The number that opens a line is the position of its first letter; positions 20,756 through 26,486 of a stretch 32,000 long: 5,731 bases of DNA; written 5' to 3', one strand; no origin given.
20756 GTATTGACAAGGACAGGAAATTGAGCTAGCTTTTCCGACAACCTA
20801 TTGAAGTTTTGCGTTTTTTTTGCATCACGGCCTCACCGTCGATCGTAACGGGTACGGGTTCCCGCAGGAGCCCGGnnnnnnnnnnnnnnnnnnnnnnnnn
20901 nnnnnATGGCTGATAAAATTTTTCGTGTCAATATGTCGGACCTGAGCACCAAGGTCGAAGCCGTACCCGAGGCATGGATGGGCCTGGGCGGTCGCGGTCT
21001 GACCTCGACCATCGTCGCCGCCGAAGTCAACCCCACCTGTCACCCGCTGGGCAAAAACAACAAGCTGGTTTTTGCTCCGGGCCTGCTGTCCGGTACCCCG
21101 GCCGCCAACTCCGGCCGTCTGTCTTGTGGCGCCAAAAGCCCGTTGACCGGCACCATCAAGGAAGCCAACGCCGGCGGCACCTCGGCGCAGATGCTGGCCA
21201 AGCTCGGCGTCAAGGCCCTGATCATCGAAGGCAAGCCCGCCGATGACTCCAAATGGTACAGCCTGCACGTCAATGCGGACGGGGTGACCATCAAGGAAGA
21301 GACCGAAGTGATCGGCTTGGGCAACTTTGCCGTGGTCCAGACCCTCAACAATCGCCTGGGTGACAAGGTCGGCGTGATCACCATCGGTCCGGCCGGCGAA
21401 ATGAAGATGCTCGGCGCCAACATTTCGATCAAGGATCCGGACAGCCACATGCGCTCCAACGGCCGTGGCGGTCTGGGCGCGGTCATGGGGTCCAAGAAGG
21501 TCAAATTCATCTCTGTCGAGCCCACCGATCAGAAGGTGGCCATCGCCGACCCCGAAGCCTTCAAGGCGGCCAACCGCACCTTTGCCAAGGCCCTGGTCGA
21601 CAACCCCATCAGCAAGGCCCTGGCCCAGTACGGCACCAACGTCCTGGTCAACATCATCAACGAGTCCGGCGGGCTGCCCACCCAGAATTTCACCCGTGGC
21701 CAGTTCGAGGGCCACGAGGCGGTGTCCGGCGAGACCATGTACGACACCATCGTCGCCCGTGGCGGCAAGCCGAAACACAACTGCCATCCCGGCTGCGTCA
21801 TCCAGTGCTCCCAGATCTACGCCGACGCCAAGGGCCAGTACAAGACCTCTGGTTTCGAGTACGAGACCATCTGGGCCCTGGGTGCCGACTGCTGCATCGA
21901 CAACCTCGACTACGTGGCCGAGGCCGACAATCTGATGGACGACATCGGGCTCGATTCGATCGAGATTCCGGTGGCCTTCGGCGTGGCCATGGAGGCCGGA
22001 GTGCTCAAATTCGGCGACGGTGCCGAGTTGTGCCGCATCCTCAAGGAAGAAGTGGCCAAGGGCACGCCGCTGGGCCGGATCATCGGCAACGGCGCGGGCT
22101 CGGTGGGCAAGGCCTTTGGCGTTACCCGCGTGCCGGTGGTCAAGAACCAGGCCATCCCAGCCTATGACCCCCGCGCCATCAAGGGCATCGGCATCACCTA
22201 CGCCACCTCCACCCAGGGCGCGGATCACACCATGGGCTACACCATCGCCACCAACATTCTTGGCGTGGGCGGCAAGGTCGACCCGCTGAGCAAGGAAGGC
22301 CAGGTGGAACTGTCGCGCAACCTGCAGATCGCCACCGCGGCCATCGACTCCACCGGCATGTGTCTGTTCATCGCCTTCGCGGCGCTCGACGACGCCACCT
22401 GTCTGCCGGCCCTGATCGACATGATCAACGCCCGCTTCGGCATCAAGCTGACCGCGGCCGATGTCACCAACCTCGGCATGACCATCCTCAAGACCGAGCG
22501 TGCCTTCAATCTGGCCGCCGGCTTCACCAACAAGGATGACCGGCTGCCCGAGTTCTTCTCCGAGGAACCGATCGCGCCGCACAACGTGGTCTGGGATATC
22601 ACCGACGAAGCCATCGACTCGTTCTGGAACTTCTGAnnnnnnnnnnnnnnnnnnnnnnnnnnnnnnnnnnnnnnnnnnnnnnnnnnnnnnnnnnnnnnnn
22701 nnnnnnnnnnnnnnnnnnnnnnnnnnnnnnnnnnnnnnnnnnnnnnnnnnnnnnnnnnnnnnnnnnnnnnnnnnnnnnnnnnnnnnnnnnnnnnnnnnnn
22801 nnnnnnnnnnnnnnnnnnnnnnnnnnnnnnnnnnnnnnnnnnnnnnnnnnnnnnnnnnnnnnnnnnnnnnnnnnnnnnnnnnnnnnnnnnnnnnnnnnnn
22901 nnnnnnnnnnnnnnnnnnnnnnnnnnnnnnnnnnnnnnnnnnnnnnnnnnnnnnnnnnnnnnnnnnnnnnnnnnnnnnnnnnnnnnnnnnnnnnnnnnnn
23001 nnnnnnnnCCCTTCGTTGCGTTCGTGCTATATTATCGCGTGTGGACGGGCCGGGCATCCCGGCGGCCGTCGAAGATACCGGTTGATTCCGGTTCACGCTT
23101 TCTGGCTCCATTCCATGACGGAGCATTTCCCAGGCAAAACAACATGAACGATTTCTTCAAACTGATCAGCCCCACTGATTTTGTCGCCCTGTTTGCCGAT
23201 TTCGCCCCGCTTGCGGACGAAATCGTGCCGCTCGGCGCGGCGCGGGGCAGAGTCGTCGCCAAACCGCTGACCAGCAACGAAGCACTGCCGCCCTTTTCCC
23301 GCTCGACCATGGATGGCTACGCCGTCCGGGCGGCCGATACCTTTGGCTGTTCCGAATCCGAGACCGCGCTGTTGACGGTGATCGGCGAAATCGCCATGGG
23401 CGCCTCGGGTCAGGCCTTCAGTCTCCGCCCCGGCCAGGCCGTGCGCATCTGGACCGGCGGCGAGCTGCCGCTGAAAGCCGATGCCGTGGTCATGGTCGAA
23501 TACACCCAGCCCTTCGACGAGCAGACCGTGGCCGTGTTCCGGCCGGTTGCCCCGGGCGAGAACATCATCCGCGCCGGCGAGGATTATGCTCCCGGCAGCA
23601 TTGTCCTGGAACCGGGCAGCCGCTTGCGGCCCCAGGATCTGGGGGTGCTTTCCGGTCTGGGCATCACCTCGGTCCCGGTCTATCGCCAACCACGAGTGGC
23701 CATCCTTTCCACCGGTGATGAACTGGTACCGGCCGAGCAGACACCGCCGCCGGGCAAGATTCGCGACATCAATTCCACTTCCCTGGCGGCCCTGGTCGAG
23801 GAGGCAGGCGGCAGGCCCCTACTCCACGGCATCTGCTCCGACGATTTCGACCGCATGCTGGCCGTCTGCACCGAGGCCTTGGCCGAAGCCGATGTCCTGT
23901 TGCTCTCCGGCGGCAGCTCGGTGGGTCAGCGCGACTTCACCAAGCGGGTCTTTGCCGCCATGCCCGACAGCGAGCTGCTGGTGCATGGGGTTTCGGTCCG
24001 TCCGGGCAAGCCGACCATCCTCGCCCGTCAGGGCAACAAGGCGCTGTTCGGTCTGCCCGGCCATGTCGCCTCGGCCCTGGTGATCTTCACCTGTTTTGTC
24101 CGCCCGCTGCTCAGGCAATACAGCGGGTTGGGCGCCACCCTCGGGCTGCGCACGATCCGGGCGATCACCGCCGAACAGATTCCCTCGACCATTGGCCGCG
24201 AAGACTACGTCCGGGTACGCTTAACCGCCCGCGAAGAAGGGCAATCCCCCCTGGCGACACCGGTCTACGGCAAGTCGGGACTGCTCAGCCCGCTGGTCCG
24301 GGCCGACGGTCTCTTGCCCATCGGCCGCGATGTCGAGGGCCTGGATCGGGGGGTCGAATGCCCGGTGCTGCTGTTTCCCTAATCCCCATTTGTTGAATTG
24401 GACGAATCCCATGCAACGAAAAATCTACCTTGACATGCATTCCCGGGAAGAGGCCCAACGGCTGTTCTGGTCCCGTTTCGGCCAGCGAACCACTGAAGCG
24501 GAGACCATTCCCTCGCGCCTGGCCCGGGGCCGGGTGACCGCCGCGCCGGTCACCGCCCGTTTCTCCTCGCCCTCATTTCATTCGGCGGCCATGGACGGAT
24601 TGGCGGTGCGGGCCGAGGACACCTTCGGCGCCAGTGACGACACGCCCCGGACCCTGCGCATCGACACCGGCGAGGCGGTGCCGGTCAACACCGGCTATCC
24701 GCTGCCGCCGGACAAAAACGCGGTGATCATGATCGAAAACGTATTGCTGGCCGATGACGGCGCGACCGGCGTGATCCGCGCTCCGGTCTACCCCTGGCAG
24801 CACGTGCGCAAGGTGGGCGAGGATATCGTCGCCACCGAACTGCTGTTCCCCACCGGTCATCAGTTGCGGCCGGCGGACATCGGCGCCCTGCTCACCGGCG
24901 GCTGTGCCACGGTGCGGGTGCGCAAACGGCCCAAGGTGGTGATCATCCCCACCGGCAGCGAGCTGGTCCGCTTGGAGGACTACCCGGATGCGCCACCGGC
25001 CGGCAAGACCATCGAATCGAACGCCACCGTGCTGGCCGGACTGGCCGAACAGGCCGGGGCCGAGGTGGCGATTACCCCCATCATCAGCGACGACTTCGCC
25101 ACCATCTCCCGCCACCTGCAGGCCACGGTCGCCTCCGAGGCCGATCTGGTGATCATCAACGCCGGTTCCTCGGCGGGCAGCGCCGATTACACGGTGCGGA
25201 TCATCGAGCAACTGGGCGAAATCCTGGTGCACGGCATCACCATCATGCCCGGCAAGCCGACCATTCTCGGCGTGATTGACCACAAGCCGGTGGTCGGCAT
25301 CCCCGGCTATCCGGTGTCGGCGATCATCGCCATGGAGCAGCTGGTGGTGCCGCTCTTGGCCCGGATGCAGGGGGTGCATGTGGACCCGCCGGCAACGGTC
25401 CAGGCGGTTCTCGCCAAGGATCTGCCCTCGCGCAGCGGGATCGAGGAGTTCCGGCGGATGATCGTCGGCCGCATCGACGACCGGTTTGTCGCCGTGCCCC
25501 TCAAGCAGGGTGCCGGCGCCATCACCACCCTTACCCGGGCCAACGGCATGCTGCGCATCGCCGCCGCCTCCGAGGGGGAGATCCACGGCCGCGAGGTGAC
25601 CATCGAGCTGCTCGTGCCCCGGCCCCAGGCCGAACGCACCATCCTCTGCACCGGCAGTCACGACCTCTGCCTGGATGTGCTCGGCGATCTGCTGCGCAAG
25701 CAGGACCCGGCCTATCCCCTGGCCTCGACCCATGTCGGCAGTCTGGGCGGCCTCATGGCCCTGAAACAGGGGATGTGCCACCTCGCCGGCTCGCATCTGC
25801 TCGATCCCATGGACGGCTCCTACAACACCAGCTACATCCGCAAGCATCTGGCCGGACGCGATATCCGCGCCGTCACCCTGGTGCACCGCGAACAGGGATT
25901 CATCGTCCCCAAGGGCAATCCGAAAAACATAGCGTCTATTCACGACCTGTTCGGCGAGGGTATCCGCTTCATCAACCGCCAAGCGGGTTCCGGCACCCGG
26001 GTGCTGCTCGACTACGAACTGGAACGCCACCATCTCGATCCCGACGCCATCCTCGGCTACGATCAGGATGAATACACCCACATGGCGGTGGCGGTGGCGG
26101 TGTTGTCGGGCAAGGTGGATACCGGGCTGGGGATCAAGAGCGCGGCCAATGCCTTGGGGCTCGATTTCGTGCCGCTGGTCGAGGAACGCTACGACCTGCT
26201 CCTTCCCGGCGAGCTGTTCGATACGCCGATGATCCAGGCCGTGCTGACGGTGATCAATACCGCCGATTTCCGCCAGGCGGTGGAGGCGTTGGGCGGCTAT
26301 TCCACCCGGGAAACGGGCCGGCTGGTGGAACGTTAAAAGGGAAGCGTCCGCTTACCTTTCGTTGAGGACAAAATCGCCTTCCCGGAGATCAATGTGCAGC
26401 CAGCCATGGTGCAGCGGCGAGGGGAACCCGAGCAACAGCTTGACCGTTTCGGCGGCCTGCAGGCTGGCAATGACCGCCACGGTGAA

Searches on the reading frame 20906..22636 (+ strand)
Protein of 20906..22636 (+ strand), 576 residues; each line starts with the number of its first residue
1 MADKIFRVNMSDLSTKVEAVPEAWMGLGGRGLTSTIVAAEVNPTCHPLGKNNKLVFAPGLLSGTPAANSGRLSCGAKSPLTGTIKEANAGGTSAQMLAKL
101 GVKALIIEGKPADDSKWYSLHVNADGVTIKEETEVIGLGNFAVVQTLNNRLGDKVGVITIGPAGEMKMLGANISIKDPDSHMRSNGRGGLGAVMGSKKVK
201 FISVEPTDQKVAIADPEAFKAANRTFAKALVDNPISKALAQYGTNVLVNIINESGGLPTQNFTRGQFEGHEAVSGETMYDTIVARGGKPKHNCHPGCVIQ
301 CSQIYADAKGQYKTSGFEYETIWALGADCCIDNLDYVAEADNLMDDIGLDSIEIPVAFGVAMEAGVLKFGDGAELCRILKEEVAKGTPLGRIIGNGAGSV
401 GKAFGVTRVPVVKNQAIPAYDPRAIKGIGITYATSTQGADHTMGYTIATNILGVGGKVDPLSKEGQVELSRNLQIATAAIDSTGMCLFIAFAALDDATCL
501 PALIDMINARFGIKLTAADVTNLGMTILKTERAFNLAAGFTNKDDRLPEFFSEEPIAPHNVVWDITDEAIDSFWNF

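Call 11: search_protein_families(library=pfam, proteins=[window:20906-22636:+])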
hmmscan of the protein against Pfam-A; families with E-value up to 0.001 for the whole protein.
window:20906-22636:+ (576 aa): 2 families
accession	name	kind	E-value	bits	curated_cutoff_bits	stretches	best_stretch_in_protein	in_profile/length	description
PF01314.23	AFOR_C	-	6.9e-78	262.9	27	1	224-574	4-364/385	Aldehyde ferredoxin oxidoreductase, domains 2 & 3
PF02730.20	AFOR_N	-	3.5e-62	210.1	29.8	1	4-205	2-197/199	Aldehyde ferredoxin oxidoreductase, N-terminal domain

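Call 12: find_related_loci(query=window:20906-22636:+, collection=genome_contigs, flank=3000)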
Query window:20906-22636:+ (576 aa) in genome_contigs; peptide patterns used: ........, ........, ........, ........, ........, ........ (x = any residue, [..] = any of these).
600 stretches matched a pattern (row limit reached: there are more); 573 encode a relative of the query (tblastn E <= 1e-3); the best 80 are kept; 80 distinct loci.
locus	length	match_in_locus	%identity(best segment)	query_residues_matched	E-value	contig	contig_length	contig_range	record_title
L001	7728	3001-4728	93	1-576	0e+0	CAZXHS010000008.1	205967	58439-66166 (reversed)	MAG TPA_asm: uncultured Desulfobulbus sp. isolate SRP220891_co1_493 genome assembly, contig: NODE_56_length_205967_cov_1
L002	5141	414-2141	93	1-576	0e+0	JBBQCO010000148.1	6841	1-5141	MAG: Desulfobulbales bacterium isolate Co_metawrap_1229 Cmw_1229_k141_17405330_length_6841_cov_9.0000, whole genome shot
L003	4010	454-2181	91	1-576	0e+0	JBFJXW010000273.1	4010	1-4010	MAG: Desulfobulbus sp. isolate Mix_sand19.2022.05.G.7 k141_746641_length_4010_cov_14.6141, whole genome shotgun sequence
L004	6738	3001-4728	91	1-576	0e+0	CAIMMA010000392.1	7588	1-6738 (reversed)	uncultured bacterium isolate Loclat_bin-10882 genome assembly, contig: bin-10882:392/819, whole genome shotgun sequence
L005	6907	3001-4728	91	1-576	0e+0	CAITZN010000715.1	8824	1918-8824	uncultured bacterium isolate LJ_bin-4625 genome assembly, contig: bin-4625:715/734, whole genome shotgun sequence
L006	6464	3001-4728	90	1-576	0e+0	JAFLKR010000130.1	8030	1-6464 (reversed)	MAG: Desulfobulbaceae bacterium isolate LaCa_MAG_10 c_000000011785, whole genome shotgun sequence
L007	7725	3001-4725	90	1-575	0e+0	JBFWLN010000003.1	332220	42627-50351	MAG: Desulfobulbus sp. isolate CA_2019_NHSR_67 NODE_55_length_332220_cov_12.854953_NHSR, whole genome shotgun sequence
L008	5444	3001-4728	89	1-576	0e+0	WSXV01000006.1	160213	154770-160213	MAG: Desulfobulbaceae bacterium isolate X3_MetaBAT.10 scaffold_67, whole genome shotgun sequence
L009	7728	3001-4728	88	1-576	0e+0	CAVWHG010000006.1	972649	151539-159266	MAG: uncultured delta proteobacterium isolate MFD01299.bin.2.28 genome assembly, contig: contig_21444, whole genome shot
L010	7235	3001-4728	89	1-576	0e+0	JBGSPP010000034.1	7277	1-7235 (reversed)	MAG: Desulfobulbus sp. isolate JTS-AC307 k141_2953295, whole genome shotgun sequence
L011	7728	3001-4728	89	1-576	0e+0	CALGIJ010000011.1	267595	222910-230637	MAG TPA_asm: uncultured Desulfobacterales bacterium isolate SRR3330205_bin.88_CONCOCT_v1.1_MAG genome assembly, contig:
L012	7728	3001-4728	88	1-576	0e+0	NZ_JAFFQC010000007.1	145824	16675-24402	Desulfobulbus alkaliphilus strain DSM 24258 NODE_7_length_145824_cov_80.6677, whole genome shotgun sequence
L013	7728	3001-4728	87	1-576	0e+0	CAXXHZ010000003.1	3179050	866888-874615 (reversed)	MAG: uncultured Desulfobulbus sp. isolate bd6dbf35-2021-44f6-84f6-768688d3149b genome assembly, contig: contig_3, whole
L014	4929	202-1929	86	1-576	0e+0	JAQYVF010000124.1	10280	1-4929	MAG: Desulfocapsa sp. isolate Sva_acohol_bin16 k141_453008_length_10280_cov_219.2526, whole genome shotgun sequence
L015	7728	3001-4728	89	1-576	0e+0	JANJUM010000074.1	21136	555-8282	MAG: Desulforhopalus sp. isolate RXS1_metabat.bin.31 RXS1_k141_68842, whole genome shotgun sequence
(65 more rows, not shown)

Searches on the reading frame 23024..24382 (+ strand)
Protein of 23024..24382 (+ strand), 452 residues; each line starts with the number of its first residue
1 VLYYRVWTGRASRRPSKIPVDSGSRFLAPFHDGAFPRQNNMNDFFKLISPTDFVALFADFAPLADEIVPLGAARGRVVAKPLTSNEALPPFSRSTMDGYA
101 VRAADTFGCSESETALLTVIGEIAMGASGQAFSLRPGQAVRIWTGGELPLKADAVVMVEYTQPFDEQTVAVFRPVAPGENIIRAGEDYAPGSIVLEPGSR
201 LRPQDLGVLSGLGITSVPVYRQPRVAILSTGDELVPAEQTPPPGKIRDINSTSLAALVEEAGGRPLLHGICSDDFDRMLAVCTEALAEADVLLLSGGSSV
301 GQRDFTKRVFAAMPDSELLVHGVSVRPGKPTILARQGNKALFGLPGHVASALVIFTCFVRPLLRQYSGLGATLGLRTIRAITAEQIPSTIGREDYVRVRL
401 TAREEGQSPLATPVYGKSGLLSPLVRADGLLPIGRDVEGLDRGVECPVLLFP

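Call 11: search_protein_families(library=pfam, proteins=[window:23024-24382:+])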
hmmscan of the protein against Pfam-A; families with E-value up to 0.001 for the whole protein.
window:23024-24382:+ (452 aa): 3 families
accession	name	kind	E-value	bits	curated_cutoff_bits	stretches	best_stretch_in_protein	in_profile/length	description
PF03453.22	MoeA_N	-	2.3e-42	144.8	30.8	1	59-213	12-160/160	MoeA N-terminal region (domain I and II)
PF00994.29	MoCF_biosynth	-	1.3e-27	96.7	26.6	1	226-364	1-143/144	Probable molybdopterin binding domain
PF03454.20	MoeA_C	-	1.7e-15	57.5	22.1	1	379-451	1-72/72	MoeA C-terminal region (domain IV)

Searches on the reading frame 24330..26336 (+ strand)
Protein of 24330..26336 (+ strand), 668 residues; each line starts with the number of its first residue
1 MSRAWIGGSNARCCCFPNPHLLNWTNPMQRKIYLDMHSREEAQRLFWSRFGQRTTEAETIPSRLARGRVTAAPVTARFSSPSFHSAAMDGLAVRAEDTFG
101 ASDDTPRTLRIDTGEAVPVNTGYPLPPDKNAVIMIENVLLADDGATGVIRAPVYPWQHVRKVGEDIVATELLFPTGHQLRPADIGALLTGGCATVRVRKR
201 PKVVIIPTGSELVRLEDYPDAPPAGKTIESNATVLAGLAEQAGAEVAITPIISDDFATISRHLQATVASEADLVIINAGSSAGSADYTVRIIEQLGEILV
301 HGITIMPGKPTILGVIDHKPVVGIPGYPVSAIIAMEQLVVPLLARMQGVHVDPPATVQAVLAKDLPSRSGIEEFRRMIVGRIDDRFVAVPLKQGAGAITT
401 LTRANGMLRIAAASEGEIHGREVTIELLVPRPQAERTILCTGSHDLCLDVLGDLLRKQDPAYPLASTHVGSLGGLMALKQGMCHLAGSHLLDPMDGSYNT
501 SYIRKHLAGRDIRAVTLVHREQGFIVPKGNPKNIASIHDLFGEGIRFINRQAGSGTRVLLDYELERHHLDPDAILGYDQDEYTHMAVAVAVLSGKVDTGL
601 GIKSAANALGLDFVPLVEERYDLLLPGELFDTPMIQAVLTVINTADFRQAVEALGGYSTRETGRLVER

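Call 11: search_protein_families(library=pfam, proteins=[window:24330-26336:+])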
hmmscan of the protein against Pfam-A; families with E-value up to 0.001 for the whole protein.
window:24330-26336:+ (668 aa): 5 families
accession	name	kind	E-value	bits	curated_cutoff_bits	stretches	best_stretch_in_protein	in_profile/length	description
PF12727.12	PBP_like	-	7.3e-73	244.3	27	1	453-642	2-192/193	PBP superfamily domain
PF03453.22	MoeA_N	-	3.3e-36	124.8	30.8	1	39-190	3-159/160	MoeA N-terminal region (domain I and II)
PF00994.29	MoCF_biosynth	-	1e-24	87.3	26.6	1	205-344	2-143/144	Probable molybdopterin binding domain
PF03454.20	MoeA_C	-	1.4e-10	41.6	22.1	1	358-428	1-72/72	MoeA C-terminal region (domain IV)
PF12974.12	Phosphonate-bd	-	1.1e-05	25.4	27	1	524-607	89-168/242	ABC transporter, phosphonate, periplasmic substrate-binding protein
